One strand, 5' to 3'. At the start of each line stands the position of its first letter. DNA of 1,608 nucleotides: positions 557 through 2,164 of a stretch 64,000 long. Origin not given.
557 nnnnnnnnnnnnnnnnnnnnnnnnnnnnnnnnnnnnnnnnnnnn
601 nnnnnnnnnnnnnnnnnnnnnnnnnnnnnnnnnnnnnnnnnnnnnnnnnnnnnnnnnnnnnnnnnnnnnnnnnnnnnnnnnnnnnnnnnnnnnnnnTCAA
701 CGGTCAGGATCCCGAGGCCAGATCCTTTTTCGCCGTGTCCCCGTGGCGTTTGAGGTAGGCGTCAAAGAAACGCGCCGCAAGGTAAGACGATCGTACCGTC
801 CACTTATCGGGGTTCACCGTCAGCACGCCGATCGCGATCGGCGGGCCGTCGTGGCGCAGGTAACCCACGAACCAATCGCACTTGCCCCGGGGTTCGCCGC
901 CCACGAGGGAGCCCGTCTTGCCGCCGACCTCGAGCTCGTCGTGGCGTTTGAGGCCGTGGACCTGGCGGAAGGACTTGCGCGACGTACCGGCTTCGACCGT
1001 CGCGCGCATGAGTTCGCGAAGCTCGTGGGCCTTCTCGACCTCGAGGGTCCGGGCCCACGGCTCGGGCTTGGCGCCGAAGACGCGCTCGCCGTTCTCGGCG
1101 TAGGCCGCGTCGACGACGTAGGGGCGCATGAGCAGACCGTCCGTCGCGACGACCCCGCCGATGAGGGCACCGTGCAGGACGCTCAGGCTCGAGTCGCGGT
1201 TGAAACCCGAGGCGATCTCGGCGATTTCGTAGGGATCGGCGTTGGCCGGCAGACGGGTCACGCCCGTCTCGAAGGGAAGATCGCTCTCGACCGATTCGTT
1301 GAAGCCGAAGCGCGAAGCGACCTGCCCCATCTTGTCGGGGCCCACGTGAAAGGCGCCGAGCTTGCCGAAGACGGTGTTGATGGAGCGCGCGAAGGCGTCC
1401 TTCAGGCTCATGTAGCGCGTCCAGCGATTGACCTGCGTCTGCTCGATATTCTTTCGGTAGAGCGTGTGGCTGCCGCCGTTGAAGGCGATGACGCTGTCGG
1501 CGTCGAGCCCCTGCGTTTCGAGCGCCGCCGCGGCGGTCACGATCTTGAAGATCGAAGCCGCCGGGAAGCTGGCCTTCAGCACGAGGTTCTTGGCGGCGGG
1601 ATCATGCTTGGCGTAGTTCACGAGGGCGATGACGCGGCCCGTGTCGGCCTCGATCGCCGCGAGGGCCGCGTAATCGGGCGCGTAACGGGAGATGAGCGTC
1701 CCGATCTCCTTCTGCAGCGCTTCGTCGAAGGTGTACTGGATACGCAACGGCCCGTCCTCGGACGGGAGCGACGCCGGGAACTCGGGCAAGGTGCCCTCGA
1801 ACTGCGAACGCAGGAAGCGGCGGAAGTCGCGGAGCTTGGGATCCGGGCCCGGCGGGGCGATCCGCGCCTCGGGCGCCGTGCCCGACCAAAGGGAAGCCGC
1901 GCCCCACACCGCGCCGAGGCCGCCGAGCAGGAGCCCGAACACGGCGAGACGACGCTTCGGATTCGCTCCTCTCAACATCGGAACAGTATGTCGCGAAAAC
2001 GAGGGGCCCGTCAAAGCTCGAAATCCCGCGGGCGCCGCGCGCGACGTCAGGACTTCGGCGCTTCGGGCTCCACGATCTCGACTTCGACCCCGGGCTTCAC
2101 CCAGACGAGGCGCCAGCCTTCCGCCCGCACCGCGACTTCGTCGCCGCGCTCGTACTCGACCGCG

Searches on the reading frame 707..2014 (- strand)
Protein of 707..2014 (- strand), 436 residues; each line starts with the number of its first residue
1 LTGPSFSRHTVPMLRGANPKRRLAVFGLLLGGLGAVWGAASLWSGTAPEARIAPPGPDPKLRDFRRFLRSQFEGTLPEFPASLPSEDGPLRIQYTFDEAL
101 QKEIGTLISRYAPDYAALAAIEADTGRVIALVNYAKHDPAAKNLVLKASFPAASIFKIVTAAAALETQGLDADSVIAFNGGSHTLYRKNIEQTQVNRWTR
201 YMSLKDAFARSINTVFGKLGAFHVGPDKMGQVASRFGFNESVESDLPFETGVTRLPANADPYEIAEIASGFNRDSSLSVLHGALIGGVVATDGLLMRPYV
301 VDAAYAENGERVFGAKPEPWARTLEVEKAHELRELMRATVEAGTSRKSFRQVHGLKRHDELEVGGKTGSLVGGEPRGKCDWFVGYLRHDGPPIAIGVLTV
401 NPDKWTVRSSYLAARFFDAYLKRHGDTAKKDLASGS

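Call 75: search_protein_families(library=pfam, alignment_id=A7, max_evalue=0.0001)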
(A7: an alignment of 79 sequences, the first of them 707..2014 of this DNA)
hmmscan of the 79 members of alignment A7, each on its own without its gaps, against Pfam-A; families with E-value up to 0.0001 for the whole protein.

A. member 1, window:707-2014:- (436 aa): 1 family
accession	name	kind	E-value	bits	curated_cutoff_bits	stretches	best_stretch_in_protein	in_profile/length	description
PF00905.27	Transpeptidase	-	5.1e-33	115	22.1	1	119-418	4-295/299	Penicillin binding protein transpeptidase domain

B. families by the number of members that match (of 79 scanned): 40 families (the first 25 are shown)
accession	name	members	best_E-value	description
PF17131.11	LolA_like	2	2.4e-49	Outer membrane lipoprotein-sorting protein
PF02687.27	FtsX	2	2.2e-20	FtsX-like permease C-terminal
PF02554.20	CstA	1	9e-125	Carbon starvation protein CstA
PF00291.31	PALP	1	5.1e-74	Pyridoxal-phosphate dependent enzyme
PF01988.24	VIT1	1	2.8e-68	VIT family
PF00248.27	Aldo_ket_red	1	4.9e-68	Aldo/keto reductase family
PF03631.20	Virul_fac_BrkB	1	7.6e-50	Virulence factor BrkB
PF01595.25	CNNM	1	1.2e-35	Cyclin M transmembrane N-terminal domain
PF13520.12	AA_permease_2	1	5e-35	Amino acid permease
PF06912.16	DUF1275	1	1.4e-34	Protein of unknown function (DUF1275)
PF00005.33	ABC_tran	1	4.6e-33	ABC transporter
PF00905.27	Transpeptidase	1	5.1e-33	Penicillin binding protein transpeptidase domain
PF00881.29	Nitroreductase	1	1e-30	Nitroreductase family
PF00107.32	ADH_zinc_N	1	1.4e-26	Zinc-binding dehydrogenase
PF08240.17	ADH_N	1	3.5e-26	Alcohol dehydrogenase GroES-like domain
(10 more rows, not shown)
